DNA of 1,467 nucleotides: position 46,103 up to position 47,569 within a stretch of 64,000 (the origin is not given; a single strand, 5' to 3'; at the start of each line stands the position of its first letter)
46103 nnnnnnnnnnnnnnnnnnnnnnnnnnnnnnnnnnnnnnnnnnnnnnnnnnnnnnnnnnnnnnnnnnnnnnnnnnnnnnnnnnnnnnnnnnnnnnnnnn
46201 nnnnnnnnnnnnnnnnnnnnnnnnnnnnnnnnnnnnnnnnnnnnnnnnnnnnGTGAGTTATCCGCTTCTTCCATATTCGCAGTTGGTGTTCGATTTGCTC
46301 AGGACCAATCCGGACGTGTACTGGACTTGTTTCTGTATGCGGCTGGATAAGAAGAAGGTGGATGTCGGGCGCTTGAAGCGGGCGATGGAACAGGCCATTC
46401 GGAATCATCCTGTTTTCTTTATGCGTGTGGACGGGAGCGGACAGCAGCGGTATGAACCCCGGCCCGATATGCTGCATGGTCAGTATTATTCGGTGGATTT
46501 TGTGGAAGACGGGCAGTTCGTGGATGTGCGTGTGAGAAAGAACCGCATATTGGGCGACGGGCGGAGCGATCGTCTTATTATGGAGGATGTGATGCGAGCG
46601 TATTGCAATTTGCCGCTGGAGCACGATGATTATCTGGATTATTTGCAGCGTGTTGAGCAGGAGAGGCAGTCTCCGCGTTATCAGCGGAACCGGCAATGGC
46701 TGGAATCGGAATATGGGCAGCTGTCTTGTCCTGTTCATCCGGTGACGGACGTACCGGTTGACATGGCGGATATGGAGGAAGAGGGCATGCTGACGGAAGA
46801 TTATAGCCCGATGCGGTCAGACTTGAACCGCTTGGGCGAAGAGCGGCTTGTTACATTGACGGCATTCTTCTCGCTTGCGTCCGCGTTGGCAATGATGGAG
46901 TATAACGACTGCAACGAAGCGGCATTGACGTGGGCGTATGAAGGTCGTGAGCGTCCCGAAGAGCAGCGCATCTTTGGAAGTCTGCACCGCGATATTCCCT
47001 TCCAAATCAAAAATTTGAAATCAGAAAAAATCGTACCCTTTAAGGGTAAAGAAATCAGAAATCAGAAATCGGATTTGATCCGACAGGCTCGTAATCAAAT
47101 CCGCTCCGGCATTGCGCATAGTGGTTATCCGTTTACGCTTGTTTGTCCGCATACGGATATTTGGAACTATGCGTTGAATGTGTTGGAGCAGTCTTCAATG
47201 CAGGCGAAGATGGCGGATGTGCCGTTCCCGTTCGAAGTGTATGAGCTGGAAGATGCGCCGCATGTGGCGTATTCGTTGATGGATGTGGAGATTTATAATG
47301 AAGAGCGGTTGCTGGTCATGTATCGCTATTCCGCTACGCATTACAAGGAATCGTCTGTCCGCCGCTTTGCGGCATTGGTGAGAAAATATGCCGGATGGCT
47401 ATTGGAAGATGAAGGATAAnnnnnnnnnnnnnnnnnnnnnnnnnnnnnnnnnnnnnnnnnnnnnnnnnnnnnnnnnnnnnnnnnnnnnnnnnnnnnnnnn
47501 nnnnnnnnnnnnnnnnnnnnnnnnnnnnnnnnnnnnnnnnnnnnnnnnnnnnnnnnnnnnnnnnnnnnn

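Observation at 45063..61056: Orphan four-ketosynthase / three-ACP type II PKS-FAS-like cluster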

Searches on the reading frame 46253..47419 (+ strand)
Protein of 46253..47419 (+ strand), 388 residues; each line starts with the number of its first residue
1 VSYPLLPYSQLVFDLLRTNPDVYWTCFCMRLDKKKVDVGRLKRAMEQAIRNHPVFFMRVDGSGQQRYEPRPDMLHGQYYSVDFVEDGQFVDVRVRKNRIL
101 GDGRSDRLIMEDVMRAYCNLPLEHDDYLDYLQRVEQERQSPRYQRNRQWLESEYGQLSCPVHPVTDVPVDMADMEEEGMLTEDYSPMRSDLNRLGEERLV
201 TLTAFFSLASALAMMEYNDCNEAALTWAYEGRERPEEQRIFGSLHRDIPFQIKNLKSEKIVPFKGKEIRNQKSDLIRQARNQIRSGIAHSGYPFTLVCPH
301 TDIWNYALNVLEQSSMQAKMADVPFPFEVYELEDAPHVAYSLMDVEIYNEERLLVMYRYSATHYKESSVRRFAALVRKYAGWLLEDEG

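Call 3: search_protein_families(library=pfam, proteins=[window:46253-47419:+])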
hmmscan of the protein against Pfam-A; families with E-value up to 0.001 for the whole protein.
window:46253-47419:+ (388 aa): 1 family
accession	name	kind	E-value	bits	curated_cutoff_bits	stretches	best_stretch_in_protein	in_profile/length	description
PF00668.25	Condensation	-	2.4e-17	63.2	30.6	1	99-374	140-424/456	Condensation domain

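Call 9: search_protein_families(library=ncbifam, proteins=[window:46253-47419:+], max_evalue=0.001)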
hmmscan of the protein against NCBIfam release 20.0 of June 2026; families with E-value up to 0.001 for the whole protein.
window:46253-47419:+ (388 aa): 0 families

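Call 44: search_solved_structures(query=window:46337-47419:+, max_evalue=1, show_alignments=2)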
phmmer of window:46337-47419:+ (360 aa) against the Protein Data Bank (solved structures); distinct sequences matched with E-value up to 1: 2.
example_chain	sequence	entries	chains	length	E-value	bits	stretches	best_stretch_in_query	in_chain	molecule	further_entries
3vyl_A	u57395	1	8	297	0.054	15.8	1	228-302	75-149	L-ribulose 3-epimerase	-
8xjz_C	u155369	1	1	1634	0.57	12.5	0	66-143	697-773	Peptide synthetase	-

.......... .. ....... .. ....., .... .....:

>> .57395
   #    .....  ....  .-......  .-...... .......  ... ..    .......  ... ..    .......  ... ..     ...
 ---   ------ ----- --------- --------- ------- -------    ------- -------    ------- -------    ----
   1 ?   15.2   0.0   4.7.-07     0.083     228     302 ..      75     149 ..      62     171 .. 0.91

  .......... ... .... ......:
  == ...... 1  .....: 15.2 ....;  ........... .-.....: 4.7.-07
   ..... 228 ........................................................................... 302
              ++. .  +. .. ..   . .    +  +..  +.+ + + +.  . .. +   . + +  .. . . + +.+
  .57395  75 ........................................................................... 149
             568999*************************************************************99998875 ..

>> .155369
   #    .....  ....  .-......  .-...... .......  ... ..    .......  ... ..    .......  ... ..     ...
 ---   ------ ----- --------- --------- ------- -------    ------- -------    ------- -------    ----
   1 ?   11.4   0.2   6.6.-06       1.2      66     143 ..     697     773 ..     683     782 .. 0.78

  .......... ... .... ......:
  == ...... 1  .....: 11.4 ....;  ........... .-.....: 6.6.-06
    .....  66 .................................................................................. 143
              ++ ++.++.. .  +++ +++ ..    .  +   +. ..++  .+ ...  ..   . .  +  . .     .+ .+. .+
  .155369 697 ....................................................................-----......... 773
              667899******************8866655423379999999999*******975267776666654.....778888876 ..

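Call 68: search_protein_representatives(protein=window:46337-47419:+)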
Query: 360 residues. Proteins with E-value up to 0.001 (for the whole library): 211; up to 1e-10: 77; up to 1e-30: 41. The best 150 are listed.
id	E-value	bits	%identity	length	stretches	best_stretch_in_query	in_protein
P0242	4.1e-99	348.5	52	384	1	11-358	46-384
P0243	2.9e-96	339.1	47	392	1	2-355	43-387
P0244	1.7e-91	323.4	49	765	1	2-356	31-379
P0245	1.4e-88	313.8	46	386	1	12-350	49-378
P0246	6.0e-85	301.8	56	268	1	83-358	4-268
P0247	7.0e-83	295.1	45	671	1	15-355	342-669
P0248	2.3e-82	293.4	42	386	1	2-355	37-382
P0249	1.1e-81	291.1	46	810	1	4-356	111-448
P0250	1.9e-80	287.0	45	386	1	8-357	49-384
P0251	7.2e-75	268.7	43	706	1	4-356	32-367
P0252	1.3e-74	267.8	43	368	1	12-357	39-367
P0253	2.3e-72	260.5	43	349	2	129-356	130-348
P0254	2.3e-69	250.6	61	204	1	148-357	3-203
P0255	3.9e-69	249.8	40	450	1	2-357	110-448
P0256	3.1e-66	240.3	40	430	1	1-350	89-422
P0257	7.5e-65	235.8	43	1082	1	10-355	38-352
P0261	1.1e-62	228.6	39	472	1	2-353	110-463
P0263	3.8e-61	223.6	40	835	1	1-358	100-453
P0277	2.4e-42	161.7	37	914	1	4-353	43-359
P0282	9.0e-31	123.7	39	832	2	8-142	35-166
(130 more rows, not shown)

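Call 69: search_protein_families(library=pfam, proteins=[P0244, P0247, P0249, P0251, P0257, P0263, P0277, P0282, P0255, P0261], max_evalue=0.001)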
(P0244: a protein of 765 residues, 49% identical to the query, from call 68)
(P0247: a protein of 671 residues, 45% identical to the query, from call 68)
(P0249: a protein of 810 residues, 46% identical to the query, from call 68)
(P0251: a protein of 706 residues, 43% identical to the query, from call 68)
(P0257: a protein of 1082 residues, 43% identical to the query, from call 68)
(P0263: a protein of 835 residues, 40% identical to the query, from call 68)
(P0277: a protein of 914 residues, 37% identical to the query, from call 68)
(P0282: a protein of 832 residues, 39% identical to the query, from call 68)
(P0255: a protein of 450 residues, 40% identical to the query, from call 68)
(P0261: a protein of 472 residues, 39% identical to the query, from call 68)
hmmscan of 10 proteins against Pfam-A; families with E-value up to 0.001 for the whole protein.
P0244 (765 aa): 2 families
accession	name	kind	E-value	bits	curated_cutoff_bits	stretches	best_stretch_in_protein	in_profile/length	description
PF02666.20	PS_Dcarbxylase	-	6.9e-33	114.4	22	1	541-758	1-196/198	Phosphatidylserine decarboxylase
PF00668.25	Condensation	-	9.7e-17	61.2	30.6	1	85-373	126-428/456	Condensation domain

P0247 (671 aa): 2 families
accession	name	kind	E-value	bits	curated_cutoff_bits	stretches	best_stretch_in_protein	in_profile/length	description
PF00668.25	Condensation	-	1.2e-12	47.8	30.6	1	386-664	128-428/456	Condensation domain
PF13387.12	Lnb_N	-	3.5e-06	27.1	22.2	1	70-183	30-153/175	Lnb N-terminal periplasmic domain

P0249 (810 aa): 2 families
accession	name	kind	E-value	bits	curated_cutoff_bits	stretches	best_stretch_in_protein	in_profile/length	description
PF02666.20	PS_Dcarbxylase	-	3.2e-39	135.1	22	1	596-808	1-194/198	Phosphatidylserine decarboxylase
PF00668.25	Condensation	-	2e-19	70.1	30.6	1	162-440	127-426/456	Condensation domain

P0251 (706 aa): 2 families
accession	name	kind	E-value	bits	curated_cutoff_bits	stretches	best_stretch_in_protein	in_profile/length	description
PF02666.20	PS_Dcarbxylase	-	4e-26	92.3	22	1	500-684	1-177/198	Phosphatidylserine decarboxylase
PF00668.25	Condensation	-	4.6e-13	49.1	30.6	1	93-363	138-430/456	Condensation domain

P0257 (1082 aa): 2 families
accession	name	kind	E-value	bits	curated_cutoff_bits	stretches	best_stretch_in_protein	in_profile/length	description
PF02666.20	PS_Dcarbxylase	-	1.7e-27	96.8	22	1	496-705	1-197/198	Phosphatidylserine decarboxylase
PF00668.25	Condensation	-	8.1e-09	35.1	30.6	1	99-279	153-343/456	Condensation domain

P0263 (835 aa): 2 families
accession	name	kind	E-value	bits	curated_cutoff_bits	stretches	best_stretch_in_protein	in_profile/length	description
PF02666.20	PS_Dcarbxylase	-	5.6e-38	131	22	1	613-828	1-194/198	Phosphatidylserine decarboxylase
PF00668.25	Condensation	-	1e-12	48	30.6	1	163-467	123-450/456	Condensation domain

P0277 (914 aa): 3 families
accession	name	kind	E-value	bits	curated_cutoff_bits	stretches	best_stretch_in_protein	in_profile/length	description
PF00501.34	AMP-binding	-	6.4e-48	163.9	29.9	1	373-689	2-383/384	AMP-binding enzyme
PF00668.25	Condensation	-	1.1e-10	41.3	30.6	1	94-364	127-436/456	Condensation domain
PF00550.31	PP-binding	-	6.9e-08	33.1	20.8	1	839-899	2-67/67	Phosphopantetheine attachment site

P0282 (832 aa): 3 families
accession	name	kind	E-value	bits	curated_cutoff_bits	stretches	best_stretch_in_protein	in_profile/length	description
PF00501.34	AMP-binding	-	3.5e-39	135.1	29.9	1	299-620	1-383/384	AMP-binding enzyme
PF00668.25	Condensation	-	2.2e-08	33.7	30.6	0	10-63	11-67/456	Condensation domain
PF00550.31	PP-binding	-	3.1e-07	31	20.8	1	771-829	2-65/67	Phosphopantetheine attachment site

P0255 (450 aa): 1 family
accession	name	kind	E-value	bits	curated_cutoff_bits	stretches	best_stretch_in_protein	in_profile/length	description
PF00668.25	Condensation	-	1.4e-27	97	30.6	1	176-447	140-434/456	Condensation domain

P0261 (472 aa): 1 family
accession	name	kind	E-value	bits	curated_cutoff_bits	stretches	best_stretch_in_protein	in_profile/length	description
PF00668.25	Condensation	-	6.5e-23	81.6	30.6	1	145-467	109-435/456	Condensation domain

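Call 71: find_encoding_contigs(protein=P0255, flank=10000, max_places=2)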
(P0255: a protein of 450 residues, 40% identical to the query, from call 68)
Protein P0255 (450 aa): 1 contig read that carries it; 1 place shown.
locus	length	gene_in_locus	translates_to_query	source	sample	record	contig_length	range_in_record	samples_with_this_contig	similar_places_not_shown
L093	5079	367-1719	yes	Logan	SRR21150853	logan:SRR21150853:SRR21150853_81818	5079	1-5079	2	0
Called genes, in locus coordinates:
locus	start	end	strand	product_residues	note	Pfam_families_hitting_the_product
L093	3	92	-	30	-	?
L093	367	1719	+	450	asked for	PF00668:Condensation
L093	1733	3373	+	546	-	PF00501:AMP-binding, PF00550:PP-binding (weak)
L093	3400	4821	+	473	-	-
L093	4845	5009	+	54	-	-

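Call 72: find_encoding_contigs(protein=P0277, flank=10000, max_places=2)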
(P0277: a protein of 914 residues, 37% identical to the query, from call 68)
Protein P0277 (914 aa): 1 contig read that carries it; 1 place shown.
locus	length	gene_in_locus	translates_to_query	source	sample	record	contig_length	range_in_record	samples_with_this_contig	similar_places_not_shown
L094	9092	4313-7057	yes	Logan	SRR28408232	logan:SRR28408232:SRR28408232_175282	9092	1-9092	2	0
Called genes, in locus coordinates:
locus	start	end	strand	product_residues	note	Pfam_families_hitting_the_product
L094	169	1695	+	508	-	PF00884:Sulfatase, PF01663:Phosphodiest (faint)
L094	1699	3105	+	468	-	PF13231:PMT_2 (weak)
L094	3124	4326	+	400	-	-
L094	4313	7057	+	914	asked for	PF00668:Condensation (weak), PF00501:AMP-binding, PF00550:PP-binding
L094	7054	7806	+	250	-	-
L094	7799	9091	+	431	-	?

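Call 92: predict_structure(alignment_id=A3)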
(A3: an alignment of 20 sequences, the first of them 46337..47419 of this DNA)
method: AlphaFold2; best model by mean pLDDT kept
length: 360 residues; sequences in the alignment: 20
mean_pLDDT: 88.8   pTM: 0.87
mean pLDDT of the five models: 88.8, 88.2, 88.3, 88.0, 87.5
residues with pLDDT >= 90: 239; 70-90: 95; 50-70: 15; < 50: 11
segments of 3 or more residues with pLDDT < 50: 230-235, 237-240
pLDDT, mean of each block of 10 residues (from residue 1): 91 95 92 83 89 92 89 83 93 95 92 96 93 95 76 97 94 95 98 96 91 90 81 47 83 95 89 87 85 73 76 92 94 95 98 85
secondary structure, 60 per line:
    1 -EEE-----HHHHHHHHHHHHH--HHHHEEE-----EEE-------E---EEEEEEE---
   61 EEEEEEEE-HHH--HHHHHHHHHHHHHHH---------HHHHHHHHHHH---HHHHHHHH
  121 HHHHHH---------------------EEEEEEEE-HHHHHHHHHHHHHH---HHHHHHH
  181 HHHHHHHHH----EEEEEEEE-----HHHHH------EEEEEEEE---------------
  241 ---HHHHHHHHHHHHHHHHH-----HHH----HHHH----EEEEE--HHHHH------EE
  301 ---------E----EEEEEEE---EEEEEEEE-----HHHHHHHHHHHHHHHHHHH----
elements in order: E2-4 H10-22 H25-28 E29-31 E37-39 E51-57 E61-68 H75-89 H99-109 H113-126 E148-155 H157-170 H174-189 E194-201 H207-211 E218-225 H244-260 H273-276 E281-285 H288-292 E315-321 E325-332 H338-356

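Call 94: fold_search(model_id=the predicted structure, library=pdb)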
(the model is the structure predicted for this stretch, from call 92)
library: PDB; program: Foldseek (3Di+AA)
matches with E <= 10: 490; with E <= 0.001: 259
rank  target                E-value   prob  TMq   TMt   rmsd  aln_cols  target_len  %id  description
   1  5t3e_B                1.3e-17  1.00  0.73  0.62   5.3       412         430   13  Crystal structure of a nonribosomal peptide synthetase heterocyclization domain. (released 2016-11-02)
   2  6ta8_A                1.7e-17  1.00  0.70  0.59   5.8       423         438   17  Crystal structure of the epimerization domain from the third module of tyrocidine synthetase B, TycB3(E) (released 2020-11-18)
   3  9meh                  2.0e-17  1.00  0.74  0.16   4.5       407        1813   12  Crystal structure of the dimodular LgrA after protein ligation (released 2025-03-05)
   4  9uay_A                2.2e-17  1.00  0.72  0.62   5.0       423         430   13  Crystal structure of CmnI (released 2026-03-11)
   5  5t3e_A                2.5e-17  1.00  0.72  0.62   5.3       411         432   13  Crystal structure of a nonribosomal peptide synthetase heterocyclization domain. (released 2016-11-02)
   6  6p3i                  2.8e-17  1.00  0.72  0.34   4.9       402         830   16  The structure of condensation and adenylation domains of teixobactin-producing nonribosomal peptide synthetase Txo1 seri (released 2019-06-05)
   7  6p1j_A                3.1e-17  1.00  0.72  0.30   4.9       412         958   17  The structure of condensation and adenylation domains of teixobactin-producing nonribosomal peptide synthetase Txo2 se (released 2019-05-29)
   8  6p4u                  3.5e-17  1.00  0.74  0.34   4.9       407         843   16  The structure of condensation and adenylation domains of teixobactin-producing nonribosomal peptide synthetase Txo1 seri (released 2019-06-12)
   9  9uay_B                3.7e-17  1.00  0.72  0.63   4.8       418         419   13  Crystal structure of CmnI (released 2026-03-11)
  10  9be3_A                4.4e-17  1.00  0.74  0.17   4.5       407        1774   13  The pre-condensation state of the dimodular NRPS protein LgrA (released 2024-11-20)
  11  6oyf                  5.9e-17  1.00  0.75  0.34   5.3       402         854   14  The structure of condensation and adenylation domains of teixobactin-producing nonribosomal peptide synthetase Txo1 seri (released 2019-05-29)
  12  6p1j_B                7.1e-17  1.00  0.71  0.30   5.0       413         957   17  The structure of condensation and adenylation domains of teixobactin-producing nonribosomal peptide synthetase Txo2 se (released 2019-05-29)
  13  6ozv                  7.9e-17  1.00  0.75  0.34   4.3       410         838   15  The structure of condensation and adenylation domains of teixobactin-producing nonribosomal peptide synthetase Txo1 seri (released 2019-05-29)
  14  2jgp                  1.1e-16  1.00  0.75  0.54   5.4       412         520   13  Structure of the TycC5-6 PCP-C bidomain of the tyrocidine synthetase TycC (released 2007-10-30)
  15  6mg0_B                1.6e-16  1.00  0.75  0.18   4.2       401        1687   12  Crystal structure of a 5-domain construct of LgrA in the thiolation state (released 2019-11-20)
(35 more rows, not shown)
